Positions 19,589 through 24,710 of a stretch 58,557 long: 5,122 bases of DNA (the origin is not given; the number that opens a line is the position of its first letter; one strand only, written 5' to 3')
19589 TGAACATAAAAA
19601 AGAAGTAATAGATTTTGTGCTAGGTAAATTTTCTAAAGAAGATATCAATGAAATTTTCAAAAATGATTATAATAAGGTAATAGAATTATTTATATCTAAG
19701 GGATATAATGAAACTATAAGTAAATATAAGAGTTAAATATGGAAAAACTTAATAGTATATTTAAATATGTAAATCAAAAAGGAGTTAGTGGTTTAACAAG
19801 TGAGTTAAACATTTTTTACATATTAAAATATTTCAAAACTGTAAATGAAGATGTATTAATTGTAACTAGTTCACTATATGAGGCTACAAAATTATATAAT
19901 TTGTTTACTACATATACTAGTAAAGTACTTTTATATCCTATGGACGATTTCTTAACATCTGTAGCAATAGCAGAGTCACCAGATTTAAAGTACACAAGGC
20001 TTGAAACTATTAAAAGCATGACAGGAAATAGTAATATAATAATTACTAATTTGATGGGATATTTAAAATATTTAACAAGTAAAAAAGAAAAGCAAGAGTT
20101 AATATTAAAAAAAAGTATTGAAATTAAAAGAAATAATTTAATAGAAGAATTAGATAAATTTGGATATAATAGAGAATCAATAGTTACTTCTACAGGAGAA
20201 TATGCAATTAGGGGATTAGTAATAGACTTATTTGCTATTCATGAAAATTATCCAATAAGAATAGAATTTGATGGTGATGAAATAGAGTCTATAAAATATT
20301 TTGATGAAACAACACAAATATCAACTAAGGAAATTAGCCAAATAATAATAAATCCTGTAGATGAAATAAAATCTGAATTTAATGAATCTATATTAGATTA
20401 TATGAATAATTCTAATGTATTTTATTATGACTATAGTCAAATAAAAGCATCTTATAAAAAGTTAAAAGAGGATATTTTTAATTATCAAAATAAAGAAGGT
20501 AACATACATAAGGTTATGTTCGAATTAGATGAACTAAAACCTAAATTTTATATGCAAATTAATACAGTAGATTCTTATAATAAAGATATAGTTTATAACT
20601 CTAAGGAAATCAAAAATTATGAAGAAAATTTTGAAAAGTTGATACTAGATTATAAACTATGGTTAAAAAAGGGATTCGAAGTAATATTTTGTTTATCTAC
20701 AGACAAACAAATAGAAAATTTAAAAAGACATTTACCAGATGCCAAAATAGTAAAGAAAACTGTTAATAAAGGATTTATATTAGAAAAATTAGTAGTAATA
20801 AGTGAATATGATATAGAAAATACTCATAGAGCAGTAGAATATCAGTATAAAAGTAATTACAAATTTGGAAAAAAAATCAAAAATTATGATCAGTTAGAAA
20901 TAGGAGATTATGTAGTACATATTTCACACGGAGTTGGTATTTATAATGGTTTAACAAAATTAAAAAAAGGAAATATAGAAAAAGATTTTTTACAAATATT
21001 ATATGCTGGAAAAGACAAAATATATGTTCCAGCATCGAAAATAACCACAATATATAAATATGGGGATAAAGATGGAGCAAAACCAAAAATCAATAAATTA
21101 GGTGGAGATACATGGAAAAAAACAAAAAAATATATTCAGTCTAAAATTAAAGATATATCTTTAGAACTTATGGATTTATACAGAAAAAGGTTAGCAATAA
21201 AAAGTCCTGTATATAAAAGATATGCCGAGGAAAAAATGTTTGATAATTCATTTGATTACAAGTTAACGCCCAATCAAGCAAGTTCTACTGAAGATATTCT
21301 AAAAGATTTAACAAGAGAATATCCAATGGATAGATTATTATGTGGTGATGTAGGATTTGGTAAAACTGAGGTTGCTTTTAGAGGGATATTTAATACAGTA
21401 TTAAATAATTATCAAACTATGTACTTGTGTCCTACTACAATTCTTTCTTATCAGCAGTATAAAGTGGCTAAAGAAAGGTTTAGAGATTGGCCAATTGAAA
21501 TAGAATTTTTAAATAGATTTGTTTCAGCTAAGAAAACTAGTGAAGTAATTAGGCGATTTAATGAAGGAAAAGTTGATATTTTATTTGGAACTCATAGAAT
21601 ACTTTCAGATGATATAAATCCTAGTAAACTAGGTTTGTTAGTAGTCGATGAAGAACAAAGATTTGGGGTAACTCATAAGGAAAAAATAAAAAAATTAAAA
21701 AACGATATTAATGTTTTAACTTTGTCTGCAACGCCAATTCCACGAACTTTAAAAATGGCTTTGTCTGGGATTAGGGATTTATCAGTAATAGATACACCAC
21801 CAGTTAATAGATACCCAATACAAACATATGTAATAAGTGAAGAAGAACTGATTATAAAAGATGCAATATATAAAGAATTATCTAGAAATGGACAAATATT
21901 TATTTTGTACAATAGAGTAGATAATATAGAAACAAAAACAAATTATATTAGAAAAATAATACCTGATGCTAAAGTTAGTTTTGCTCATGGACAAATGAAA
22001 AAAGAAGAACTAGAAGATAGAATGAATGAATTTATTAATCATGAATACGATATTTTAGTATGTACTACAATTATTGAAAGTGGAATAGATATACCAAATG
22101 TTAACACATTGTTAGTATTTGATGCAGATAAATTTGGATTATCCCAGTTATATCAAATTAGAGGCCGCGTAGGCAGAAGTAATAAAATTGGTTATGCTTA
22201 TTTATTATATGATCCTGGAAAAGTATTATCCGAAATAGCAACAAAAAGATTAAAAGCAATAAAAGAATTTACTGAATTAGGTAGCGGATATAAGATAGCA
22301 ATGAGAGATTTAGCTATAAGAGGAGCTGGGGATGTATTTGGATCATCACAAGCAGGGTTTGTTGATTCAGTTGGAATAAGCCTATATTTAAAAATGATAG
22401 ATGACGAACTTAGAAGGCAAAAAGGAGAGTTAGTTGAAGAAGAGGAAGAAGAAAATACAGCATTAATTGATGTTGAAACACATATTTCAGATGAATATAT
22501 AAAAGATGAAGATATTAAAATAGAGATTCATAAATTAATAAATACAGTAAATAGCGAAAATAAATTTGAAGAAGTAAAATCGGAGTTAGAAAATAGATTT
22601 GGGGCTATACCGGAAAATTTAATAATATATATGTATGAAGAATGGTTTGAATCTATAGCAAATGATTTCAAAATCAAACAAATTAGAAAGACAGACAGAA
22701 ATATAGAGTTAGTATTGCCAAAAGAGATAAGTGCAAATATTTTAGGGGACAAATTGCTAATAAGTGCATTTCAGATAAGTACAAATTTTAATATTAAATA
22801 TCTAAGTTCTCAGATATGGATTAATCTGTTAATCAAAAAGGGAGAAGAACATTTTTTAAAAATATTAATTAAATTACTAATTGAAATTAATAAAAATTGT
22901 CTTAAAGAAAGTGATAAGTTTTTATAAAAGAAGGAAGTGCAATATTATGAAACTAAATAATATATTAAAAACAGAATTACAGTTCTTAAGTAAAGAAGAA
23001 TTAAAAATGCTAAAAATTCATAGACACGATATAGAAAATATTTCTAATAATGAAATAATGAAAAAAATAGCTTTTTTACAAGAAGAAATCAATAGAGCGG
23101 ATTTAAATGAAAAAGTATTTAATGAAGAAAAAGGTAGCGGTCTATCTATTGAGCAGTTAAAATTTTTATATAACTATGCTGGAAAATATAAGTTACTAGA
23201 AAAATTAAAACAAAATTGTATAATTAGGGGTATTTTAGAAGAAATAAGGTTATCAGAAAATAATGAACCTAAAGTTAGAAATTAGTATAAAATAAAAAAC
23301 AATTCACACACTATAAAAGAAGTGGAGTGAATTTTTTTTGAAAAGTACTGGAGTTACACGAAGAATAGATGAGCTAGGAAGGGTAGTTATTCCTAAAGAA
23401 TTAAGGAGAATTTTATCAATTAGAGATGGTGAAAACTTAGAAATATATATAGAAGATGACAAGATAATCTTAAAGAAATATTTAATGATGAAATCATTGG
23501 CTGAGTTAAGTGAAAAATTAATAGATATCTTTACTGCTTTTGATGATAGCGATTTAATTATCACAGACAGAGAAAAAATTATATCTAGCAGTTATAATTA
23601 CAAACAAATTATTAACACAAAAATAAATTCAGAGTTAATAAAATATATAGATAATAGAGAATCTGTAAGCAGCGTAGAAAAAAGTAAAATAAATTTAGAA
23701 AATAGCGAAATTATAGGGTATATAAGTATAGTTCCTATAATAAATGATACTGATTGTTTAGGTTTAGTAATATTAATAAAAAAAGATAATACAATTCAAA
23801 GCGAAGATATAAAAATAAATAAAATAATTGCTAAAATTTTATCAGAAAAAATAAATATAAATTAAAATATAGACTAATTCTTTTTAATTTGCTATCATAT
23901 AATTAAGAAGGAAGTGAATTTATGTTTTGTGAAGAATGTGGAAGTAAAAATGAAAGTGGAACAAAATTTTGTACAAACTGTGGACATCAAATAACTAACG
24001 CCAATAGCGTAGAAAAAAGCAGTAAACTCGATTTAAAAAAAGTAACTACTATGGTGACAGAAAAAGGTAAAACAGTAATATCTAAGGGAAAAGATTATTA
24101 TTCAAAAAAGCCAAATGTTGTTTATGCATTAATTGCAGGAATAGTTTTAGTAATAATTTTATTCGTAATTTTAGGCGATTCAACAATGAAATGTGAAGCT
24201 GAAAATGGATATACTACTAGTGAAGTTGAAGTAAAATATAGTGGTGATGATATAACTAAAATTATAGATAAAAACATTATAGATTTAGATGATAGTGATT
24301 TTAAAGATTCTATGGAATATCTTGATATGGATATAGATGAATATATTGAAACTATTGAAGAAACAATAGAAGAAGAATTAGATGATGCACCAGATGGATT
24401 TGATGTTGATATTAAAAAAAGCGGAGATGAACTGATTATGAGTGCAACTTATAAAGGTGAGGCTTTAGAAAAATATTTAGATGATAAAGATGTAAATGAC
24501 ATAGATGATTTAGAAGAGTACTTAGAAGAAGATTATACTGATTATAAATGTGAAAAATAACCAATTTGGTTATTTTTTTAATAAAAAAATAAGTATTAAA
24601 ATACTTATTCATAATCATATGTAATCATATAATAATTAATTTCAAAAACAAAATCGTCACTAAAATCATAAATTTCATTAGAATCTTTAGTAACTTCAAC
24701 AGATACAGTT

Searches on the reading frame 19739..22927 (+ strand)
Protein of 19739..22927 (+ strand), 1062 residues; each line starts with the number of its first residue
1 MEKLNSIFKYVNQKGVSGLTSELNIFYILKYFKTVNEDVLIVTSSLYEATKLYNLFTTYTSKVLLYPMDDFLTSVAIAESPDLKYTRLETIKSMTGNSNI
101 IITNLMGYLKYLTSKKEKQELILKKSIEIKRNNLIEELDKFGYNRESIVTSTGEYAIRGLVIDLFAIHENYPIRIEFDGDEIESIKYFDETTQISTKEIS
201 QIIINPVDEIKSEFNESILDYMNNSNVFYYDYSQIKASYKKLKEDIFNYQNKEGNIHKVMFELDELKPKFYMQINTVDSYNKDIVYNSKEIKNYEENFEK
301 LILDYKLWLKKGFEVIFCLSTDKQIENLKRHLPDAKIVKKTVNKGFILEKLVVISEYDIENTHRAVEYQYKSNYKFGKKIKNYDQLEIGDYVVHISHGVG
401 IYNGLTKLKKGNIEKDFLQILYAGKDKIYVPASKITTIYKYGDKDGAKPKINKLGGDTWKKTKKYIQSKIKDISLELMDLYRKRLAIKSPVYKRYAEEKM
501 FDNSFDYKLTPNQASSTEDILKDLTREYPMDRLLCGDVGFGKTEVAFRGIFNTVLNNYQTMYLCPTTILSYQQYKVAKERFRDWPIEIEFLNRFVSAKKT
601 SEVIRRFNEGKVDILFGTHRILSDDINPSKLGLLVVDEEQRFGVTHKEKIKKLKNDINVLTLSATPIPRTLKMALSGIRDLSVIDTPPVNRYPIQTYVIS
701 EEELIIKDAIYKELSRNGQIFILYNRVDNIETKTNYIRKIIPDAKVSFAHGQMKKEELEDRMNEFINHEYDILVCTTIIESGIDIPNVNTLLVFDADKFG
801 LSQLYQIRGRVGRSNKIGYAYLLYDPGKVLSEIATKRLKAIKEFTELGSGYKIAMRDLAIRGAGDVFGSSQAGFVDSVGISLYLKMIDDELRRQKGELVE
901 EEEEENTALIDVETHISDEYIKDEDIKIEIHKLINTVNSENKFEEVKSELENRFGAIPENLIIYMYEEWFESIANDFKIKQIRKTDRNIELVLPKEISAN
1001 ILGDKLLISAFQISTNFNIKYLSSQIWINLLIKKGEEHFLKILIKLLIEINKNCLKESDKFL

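Call 39: search_protein_families(library=pfam, proteins=[window:19739-22927:+])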
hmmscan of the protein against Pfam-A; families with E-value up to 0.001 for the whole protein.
window:19739-22927:+ (1062 aa): 7 families
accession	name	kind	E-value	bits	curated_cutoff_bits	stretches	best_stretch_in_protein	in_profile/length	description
PF00271.37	Helicase_C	-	1.4e-25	90.1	23.5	1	709-814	5-109/110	Helicase conserved C-terminal domain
PF00270.35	DEAD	-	2.8e-23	82.9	26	1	510-672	1-165/167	DEAD/DEAH box helicase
PF17757.6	UvrB_inter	-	2.2e-21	76.2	22.9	1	122-208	2-89/91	UvrB interaction domain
PF02559.22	CarD_TRCF_RID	-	1.4e-16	60.7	23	1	386-441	1-56/57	CarD-like/TRCF RID domain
PF03461.20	TRCF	-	9.4e-13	48.8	25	1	910-996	1-87/95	TRCF domain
PF22590.2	Cas3-like_C_2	-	0.00032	21.4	27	0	718-815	3-105/106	CRISPR-associated nuclease/helicase Cas3, C-terminal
PF14814.11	UB2H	-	0.00057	20.3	27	0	126-191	4-77/85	Bifunctional transglycosylase second domain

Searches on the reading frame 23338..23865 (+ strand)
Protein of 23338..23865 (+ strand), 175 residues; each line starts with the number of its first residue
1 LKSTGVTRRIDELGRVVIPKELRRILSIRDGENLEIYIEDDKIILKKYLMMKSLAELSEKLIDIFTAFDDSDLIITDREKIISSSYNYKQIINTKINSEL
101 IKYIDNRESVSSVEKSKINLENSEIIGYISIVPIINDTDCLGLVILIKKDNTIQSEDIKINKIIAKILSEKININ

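Call 39: search_protein_families(library=pfam, proteins=[window:23338-23865:+])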
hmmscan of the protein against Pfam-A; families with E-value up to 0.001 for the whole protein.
window:23338-23865:+ (175 aa): 2 families
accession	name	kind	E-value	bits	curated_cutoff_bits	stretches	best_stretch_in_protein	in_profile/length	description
PF15714.11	SpoVT_C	-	1.5e-13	51.4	27.5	1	54-171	2-126/128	Stage V sporulation protein T C-terminal, transcription factor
PF04014.23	MazE_antitoxin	-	9e-11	42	24.7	1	8-48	2-43/48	Antidote-toxin recognition MazE, bacterial antitoxin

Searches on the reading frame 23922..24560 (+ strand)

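Call 39: search_protein_families(library=pfam, proteins=[window:23922-24560:+])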
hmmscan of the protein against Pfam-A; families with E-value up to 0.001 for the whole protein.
window:23922-24560:+ (212 aa): 4 families
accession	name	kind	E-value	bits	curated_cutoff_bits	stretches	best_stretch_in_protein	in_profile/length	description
PF13240.11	Zn_Ribbon_1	-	1.5e-06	28.2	25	1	2-23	1-22/23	zinc-ribbon domain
PF12773.13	DZR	-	0.0001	22.9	27.3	1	3-25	1-23/45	Double zinc ribbon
PF24463.1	DUF7577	-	0.00029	20.8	28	1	2-23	4-25/27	Domain of unknown function (DUF7577)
PF13248.11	Zn_ribbon_3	-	0.0004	20.2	27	1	3-23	5-25/26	zinc-ribbon domain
